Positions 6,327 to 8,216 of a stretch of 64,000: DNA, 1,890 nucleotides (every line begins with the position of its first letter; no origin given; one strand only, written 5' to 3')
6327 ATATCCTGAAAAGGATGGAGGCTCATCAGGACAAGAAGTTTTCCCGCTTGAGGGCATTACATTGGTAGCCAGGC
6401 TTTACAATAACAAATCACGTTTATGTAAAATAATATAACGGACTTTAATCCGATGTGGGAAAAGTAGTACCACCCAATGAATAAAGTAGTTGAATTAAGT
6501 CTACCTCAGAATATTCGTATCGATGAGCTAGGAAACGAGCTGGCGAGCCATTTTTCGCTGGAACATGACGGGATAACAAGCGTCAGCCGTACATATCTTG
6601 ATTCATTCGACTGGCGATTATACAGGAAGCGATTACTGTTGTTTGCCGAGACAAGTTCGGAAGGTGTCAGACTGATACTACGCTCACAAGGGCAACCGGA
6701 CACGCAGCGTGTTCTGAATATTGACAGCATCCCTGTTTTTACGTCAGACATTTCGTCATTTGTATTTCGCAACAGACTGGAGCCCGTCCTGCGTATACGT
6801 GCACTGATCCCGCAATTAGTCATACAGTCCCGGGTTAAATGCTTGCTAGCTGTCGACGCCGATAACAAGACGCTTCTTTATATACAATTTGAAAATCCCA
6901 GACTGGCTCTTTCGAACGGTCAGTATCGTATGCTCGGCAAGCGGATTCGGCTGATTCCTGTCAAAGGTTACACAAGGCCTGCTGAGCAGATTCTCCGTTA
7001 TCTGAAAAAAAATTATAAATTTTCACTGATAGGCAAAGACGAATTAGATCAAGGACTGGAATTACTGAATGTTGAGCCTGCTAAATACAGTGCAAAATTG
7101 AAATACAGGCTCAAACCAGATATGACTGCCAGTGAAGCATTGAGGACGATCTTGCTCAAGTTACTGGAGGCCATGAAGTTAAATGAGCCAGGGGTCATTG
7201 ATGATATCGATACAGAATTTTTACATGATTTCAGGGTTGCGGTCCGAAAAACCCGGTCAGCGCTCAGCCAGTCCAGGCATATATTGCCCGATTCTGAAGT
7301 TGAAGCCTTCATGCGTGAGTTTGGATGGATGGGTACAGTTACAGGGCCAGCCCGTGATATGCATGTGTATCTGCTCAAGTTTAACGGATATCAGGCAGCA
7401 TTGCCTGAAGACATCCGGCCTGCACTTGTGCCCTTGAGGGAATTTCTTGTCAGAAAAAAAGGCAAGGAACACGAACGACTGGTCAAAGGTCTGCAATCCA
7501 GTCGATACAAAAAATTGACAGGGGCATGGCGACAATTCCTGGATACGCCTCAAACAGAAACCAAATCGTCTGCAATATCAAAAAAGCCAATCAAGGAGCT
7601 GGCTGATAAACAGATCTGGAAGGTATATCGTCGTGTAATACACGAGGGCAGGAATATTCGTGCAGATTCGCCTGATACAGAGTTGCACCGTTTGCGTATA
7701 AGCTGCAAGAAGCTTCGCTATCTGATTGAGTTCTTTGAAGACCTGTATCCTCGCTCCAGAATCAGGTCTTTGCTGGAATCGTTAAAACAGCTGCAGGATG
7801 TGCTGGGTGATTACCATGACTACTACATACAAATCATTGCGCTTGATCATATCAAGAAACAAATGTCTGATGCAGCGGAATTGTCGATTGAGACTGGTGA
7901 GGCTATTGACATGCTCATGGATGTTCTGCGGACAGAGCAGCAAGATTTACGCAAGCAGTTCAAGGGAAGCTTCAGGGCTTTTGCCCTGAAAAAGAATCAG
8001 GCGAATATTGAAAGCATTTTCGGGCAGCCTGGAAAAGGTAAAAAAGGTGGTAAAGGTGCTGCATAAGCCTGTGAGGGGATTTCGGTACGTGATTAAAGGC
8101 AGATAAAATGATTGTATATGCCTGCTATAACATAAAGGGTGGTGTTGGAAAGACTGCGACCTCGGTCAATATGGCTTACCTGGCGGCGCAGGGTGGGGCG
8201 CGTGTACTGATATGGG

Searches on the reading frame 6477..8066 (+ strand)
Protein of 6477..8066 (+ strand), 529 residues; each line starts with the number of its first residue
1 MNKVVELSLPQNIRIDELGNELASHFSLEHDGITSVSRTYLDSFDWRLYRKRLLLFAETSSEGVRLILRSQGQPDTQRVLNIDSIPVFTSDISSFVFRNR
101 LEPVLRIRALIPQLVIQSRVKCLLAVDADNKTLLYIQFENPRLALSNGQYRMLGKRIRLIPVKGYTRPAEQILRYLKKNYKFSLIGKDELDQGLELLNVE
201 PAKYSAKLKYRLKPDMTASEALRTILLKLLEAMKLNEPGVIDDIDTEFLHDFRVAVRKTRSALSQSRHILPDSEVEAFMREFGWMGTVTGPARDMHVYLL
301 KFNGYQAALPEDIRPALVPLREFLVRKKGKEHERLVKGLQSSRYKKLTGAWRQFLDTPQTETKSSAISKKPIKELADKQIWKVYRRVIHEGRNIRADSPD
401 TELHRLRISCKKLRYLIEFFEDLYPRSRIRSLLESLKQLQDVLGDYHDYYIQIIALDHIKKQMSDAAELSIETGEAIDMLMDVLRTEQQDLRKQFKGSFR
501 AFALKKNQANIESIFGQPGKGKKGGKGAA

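Call 83: search_protein_families(library=pfam, proteins=[window:6477-8066:+], max_evalue=1)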
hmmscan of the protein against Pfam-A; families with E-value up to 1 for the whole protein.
window:6477-8066:+ (529 aa): 4 families
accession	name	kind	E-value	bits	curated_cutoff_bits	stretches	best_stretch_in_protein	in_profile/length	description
PF05235.19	CHAD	-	4.1e-60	204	25.6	1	225-453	2-224/228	CHAD domain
PF10602.15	RPN7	-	0.013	15.7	29.6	1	441-486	37-82/174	26S proteasome subunit RPN7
PF08862.16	DUF1829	-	0.12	13.3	22.2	1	322-365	10-53/87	Domain of unknown function DUF1829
PF00016.26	RuBisCO_large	-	0.23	11.1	30.1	1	426-484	62-117/299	Ribulose bisphosphate carboxylase large chain, catalytic domain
